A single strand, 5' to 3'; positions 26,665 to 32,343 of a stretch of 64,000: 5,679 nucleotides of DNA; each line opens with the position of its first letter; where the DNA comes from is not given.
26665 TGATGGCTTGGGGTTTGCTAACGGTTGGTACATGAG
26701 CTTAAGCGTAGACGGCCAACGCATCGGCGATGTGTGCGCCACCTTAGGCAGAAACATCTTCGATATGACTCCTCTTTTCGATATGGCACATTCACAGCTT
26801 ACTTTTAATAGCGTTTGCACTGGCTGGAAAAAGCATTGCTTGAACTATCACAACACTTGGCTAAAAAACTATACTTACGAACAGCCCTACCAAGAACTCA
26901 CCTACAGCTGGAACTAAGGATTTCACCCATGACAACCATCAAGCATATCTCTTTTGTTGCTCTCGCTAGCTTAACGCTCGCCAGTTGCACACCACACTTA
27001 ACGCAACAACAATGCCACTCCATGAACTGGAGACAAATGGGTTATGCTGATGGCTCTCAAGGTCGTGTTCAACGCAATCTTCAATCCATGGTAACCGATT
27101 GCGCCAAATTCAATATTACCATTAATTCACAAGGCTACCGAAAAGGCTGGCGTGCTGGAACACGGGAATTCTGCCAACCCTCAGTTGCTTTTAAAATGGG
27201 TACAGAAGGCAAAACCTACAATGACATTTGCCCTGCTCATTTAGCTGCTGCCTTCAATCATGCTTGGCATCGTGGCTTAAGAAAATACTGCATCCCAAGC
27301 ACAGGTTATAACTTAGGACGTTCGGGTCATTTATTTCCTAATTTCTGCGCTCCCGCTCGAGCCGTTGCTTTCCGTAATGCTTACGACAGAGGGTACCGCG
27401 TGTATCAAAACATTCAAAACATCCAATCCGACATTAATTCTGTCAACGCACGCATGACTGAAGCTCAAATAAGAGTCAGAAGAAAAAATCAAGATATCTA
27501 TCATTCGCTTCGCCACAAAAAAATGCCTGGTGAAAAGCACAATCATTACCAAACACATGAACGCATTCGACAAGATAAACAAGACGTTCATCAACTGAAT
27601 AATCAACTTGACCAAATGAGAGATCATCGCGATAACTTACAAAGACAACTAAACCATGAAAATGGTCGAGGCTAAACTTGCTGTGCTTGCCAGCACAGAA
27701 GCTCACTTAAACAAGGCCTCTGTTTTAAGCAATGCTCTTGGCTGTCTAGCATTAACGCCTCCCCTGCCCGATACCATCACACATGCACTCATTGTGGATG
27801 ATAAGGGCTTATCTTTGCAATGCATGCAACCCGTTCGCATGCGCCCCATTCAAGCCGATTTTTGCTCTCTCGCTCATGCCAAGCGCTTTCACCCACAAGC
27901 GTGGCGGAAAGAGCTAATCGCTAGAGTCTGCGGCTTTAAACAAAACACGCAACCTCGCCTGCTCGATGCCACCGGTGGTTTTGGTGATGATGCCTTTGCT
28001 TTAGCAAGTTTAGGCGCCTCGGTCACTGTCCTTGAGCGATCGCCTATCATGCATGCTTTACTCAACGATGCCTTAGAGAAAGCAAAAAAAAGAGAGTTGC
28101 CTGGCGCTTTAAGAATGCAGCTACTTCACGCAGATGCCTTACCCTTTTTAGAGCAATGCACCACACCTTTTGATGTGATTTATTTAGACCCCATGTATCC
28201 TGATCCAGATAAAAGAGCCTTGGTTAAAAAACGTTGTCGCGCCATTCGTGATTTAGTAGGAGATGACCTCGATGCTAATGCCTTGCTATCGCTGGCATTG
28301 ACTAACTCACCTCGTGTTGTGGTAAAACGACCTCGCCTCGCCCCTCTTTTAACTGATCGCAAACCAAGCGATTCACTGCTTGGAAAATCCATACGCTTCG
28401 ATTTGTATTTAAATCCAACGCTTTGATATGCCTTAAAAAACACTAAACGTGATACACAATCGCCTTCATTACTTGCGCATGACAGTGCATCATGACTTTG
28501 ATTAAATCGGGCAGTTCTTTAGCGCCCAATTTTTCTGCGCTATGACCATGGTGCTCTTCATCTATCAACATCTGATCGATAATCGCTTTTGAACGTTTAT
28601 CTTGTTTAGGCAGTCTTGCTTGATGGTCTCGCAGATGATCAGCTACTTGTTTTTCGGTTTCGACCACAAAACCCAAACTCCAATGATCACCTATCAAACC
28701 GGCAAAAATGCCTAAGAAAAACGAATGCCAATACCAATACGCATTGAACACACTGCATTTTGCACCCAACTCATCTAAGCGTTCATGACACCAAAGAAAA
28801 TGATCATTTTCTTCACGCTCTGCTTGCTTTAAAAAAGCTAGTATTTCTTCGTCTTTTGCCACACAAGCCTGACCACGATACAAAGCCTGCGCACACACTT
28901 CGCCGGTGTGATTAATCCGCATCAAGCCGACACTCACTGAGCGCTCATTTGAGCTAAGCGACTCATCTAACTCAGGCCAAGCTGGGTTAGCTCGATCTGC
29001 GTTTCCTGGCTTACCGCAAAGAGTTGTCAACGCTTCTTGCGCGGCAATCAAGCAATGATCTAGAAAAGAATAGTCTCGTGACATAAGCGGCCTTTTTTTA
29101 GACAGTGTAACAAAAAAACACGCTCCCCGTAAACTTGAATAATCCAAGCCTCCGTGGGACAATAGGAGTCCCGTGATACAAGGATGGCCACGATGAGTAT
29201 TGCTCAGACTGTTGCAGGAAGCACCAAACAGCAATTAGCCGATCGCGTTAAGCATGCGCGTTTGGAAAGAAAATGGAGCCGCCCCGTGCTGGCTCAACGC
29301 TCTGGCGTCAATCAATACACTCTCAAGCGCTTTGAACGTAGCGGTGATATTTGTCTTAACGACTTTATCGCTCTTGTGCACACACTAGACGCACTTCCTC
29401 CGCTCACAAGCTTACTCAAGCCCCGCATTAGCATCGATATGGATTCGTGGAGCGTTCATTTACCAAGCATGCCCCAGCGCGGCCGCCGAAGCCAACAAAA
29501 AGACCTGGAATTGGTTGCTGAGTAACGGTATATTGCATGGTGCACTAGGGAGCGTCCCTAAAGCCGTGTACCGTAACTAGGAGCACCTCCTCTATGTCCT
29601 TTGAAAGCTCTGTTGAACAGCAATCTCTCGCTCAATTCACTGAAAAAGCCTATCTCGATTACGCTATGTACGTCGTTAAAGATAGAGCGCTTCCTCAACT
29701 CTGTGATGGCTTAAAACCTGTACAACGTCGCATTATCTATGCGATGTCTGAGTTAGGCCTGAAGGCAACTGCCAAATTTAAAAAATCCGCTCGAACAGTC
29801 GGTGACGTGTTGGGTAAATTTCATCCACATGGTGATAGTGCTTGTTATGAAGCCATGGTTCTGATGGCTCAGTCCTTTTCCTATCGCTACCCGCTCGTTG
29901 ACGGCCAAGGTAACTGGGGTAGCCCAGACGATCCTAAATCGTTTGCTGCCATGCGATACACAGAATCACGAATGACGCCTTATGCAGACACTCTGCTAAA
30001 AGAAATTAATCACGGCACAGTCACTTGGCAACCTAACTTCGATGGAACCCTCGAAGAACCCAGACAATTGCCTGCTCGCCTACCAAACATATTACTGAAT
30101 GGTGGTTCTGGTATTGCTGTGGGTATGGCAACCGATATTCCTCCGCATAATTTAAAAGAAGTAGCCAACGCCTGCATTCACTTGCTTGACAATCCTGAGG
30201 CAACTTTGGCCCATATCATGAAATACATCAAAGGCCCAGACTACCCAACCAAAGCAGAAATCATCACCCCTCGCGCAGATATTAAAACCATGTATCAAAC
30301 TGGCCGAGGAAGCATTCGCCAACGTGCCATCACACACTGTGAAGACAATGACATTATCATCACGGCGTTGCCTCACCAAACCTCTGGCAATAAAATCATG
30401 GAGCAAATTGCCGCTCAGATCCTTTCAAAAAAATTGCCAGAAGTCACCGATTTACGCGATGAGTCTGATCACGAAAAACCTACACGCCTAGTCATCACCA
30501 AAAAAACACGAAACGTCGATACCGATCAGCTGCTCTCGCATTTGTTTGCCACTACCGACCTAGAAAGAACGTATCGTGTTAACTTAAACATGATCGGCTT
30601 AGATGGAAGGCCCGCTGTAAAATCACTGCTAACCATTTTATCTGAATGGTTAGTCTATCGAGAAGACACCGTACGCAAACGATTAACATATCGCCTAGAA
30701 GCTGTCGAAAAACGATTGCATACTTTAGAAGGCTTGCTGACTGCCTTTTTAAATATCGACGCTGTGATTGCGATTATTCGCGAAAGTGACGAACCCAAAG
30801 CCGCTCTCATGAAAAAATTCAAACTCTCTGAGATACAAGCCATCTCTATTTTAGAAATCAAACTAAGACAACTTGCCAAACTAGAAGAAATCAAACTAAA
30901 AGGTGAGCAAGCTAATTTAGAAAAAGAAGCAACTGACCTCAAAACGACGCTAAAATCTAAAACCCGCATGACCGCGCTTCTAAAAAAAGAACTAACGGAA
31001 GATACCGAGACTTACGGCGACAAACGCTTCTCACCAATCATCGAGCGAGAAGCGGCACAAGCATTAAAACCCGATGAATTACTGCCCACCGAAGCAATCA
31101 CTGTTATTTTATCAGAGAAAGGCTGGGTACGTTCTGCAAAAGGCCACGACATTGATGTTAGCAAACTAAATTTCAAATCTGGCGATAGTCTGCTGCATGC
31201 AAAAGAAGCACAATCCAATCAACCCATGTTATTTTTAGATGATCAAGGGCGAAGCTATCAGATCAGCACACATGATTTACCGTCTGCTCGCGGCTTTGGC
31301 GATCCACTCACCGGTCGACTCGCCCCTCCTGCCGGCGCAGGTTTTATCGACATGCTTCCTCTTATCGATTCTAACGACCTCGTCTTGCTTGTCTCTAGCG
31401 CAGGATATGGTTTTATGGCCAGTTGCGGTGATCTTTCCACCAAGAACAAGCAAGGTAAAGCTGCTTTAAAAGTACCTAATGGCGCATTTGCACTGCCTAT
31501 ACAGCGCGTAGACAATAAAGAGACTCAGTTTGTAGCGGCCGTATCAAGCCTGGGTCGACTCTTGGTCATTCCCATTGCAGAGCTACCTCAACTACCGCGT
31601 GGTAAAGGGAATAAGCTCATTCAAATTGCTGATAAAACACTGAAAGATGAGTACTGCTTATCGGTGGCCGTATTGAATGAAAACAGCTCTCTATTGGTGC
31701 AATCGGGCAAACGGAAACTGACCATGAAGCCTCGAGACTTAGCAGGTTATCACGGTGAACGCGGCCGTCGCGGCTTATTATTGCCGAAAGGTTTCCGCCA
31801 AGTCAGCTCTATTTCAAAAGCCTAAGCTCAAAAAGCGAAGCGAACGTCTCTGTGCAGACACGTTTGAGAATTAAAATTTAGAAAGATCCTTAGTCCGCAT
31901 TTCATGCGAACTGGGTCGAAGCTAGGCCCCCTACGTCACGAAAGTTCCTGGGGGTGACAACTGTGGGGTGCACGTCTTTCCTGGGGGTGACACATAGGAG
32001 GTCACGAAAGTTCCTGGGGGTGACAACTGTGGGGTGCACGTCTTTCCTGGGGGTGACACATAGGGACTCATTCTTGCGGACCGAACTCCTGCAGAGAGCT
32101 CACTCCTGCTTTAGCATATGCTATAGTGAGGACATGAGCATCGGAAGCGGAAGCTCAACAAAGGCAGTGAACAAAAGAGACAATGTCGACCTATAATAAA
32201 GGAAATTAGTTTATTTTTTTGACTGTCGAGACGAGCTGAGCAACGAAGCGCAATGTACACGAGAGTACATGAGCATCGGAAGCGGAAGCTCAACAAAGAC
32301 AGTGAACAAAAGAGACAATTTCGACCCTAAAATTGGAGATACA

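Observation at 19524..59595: Very dense family of dispersed palindromic REP/MITE-like repeats occupying most accessory intergenic spaces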

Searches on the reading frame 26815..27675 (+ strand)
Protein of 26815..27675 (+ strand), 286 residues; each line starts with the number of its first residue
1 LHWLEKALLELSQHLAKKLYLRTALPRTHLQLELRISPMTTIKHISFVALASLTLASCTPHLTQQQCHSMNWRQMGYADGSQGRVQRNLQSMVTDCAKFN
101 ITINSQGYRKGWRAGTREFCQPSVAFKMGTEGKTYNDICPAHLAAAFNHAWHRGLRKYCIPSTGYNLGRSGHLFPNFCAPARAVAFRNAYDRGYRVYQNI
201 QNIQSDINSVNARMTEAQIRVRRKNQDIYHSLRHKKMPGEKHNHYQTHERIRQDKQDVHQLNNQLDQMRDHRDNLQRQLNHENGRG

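Call 61: search_protein_families(library=pfam, max_evalue=0.001, proteins=[window:26815-27675:+])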
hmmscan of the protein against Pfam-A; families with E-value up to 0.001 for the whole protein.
window:26815-27675:+ (286 aa): 1 family
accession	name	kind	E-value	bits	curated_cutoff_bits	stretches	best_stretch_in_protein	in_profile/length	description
PF10973.13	DUF2799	-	1.5e-31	109.1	25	2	71-154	1-84/86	Protein of unknown function (DUF2799)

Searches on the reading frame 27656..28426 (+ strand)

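Call 61: search_protein_families(library=pfam, max_evalue=0.001, proteins=[window:27656-28426:+])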
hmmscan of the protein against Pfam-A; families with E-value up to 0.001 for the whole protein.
window:27656-28426:+ (256 aa): 2 families
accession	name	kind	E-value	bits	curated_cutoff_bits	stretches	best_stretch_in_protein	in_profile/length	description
PF04445.19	SAM_MT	-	1e-65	221.8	26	1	40-252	13-229/230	Putative SAM-dependent methyltransferase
PF13649.12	Methyltransf_25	-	0.00017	22.6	27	1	103-198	2-94/97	Methyltransferase domain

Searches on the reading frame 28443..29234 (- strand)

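Call 61: search_protein_families(library=pfam, max_evalue=0.001, proteins=[window:28443-29234:-])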
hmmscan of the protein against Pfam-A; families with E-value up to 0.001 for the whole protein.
window:28443-29234:- (263 aa): 1 family
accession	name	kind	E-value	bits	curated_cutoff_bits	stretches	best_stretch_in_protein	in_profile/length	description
PF03232.19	COQ7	-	4.5e-36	124.5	23.5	1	104-256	6-165/169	Ubiquinone biosynthesis protein COQ7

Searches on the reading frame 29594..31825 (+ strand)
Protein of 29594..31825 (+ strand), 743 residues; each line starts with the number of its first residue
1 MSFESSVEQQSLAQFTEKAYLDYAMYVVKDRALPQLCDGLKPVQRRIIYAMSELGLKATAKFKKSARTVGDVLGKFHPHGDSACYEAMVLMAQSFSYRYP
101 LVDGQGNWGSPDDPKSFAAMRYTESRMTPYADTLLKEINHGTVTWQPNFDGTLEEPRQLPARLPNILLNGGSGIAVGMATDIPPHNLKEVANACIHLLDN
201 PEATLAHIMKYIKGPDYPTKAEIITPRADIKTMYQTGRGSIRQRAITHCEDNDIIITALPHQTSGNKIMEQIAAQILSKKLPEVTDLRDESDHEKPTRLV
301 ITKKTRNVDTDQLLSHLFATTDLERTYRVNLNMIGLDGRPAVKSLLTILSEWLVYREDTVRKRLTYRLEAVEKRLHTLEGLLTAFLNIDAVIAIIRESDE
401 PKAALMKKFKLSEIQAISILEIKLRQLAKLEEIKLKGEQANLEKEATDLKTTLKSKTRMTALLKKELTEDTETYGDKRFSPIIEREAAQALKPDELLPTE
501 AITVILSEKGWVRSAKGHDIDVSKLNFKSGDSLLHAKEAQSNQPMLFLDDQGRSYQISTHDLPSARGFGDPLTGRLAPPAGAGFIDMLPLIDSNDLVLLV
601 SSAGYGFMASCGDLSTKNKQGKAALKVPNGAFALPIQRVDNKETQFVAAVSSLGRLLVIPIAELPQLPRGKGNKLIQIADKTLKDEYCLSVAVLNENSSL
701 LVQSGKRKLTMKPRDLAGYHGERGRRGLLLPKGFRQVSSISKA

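Call 22: list_cluster_members(proteins=[window:29594-31825:+, window:41370-41636:-, window:41626-41880:-, window:42132-42869:+, window:53534-54775:-, window:39573-40835:+, window:19664-20227:-, window:32343-32870:+, window:58703-59521:+, window:23842-24204:-])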
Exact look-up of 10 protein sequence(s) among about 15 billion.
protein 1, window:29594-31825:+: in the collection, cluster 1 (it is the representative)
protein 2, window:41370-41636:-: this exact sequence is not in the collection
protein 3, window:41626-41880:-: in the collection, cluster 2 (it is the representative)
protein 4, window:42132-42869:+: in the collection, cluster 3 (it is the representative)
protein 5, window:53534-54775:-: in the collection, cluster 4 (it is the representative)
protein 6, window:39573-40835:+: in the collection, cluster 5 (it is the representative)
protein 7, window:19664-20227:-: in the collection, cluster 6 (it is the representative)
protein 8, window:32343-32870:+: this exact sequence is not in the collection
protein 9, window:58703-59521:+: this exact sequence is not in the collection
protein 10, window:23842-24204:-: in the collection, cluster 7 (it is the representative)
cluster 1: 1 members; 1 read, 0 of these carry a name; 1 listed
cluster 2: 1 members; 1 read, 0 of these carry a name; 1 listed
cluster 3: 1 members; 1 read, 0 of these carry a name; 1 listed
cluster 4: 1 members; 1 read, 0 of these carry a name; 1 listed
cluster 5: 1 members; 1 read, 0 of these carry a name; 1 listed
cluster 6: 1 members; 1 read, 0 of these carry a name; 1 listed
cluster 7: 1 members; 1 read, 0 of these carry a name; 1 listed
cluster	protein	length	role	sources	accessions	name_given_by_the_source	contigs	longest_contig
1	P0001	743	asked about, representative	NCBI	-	-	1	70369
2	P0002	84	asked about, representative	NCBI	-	-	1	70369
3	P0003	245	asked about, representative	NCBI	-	-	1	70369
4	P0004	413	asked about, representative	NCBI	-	-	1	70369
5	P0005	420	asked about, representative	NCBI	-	-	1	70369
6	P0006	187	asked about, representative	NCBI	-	-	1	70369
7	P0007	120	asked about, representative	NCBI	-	-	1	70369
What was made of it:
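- Tried and rejected: All window proteins are singleton 90% clusters from one 70,369-bp NCBI contig (call 22).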

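Call 23: find_encoding_contigs(protein=P0001, flank=10000, max_places=3)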
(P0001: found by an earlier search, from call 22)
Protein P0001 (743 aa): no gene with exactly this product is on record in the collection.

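Call 24: find_homologous_proteins(query=window:29594-31825:+, max_evalue=1e-50)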
Query window:29594-31825:+ (743 aa): 8000 proteins with E <= 1e-50 among 8000 candidates; the best 120 are listed.
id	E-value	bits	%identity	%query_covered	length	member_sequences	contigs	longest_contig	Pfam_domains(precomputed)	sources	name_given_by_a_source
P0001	0.0e+0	1658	100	100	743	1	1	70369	PF00521.27,PF03989.19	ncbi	-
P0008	0.0e+0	1300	78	99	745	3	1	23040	PF00521.27,PF03989.19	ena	-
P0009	0.0e+0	1102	67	98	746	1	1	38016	PF00521.27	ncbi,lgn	-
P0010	0.0e+0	1091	65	99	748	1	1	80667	PF00521.27,PF03989.19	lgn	-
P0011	0.0e+0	1088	65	99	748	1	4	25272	PF00521.27,PF03989.19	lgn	-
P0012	0.0e+0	1087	65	99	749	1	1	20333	PF00521.27,PF03989.19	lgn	-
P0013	0.0e+0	1083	65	99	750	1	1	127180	PF00521.27,PF03989.19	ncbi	-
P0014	0.0e+0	1081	65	99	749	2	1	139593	PF00521.27,PF03989.19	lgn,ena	-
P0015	0.0e+0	1079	65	99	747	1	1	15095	PF00521.27,PF03989.19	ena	-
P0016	0.0e+0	1078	64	99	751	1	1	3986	PF00521.27,PF03989.19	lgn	-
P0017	0.0e+0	1076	63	100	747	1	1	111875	PF00521.27,PF03989.19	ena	-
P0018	0.0e+0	1076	64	99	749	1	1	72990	PF00521.27,PF03989.19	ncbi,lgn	-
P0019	0.0e+0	1074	64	99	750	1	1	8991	PF00521.27,PF03989.19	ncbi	-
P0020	0.0e+0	1074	63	100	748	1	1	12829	PF00521.27,PF03989.19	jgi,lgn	-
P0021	0.0e+0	1073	63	99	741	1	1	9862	PF00521.27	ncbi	-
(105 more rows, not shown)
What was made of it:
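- Tried and rejected: The best ParC relative is 78% identical (call 24).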

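Call 33: find_encoding_contigs(protein=P0008, flank=10000, max_places=3)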
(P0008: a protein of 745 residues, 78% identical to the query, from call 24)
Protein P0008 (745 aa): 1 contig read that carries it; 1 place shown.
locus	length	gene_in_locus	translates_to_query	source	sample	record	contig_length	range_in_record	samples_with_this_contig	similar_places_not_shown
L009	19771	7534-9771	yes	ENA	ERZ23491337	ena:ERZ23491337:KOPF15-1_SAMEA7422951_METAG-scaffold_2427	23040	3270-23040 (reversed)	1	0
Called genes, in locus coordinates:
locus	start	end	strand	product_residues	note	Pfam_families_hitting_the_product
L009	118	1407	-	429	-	PF00202:Aminotran_3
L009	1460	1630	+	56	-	PF00301:Rubredoxin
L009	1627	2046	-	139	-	PF03653:UPF0093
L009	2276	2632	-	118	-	PF01521:Fe-S_biosyn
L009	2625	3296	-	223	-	PF00834:Ribul_P_3_epim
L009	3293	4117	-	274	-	PF27507:DjlA_TM, PF05099:TerB, PF00226:DnaJ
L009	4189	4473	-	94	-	PF05016:ParE_toxin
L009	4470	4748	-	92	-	PF27535:RelB3_C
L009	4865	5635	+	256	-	PF04445:SAM_MT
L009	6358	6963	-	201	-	PF03232:COQ7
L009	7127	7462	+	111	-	-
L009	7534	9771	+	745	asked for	PF00521:DNA_topoisoIV, PF03989:DNA_gyraseA_C (faint)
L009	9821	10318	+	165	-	PF03703:bPH_2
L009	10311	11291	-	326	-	PF04055:Radical_SAM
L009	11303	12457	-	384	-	PF13173:AAA_14, PF13635:DUF4143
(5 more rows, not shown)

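Call 86: find_encoding_contigs(protein=P0004, flank=10000, max_places=3)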
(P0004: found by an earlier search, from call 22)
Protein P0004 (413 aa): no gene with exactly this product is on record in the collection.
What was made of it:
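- Tried and rejected: The window's own assembly is not in the gene-position index (calls 23, 86).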

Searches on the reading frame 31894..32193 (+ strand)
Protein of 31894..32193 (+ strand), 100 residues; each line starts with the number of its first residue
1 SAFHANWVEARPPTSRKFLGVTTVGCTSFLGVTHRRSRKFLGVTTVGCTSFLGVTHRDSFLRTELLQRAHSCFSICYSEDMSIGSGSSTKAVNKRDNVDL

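Call 32: search_protein_families(library=pfam, max_evalue=10, proteins=[window:31894-32193:+])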
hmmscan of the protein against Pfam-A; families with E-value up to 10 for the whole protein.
seq(100 aa): 1 family
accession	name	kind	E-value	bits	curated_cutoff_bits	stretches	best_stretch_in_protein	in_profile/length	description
PF20115.4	DUF6505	-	0.4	10.6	23.9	0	39-66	53-80/159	Family of unknown function (DUF6505)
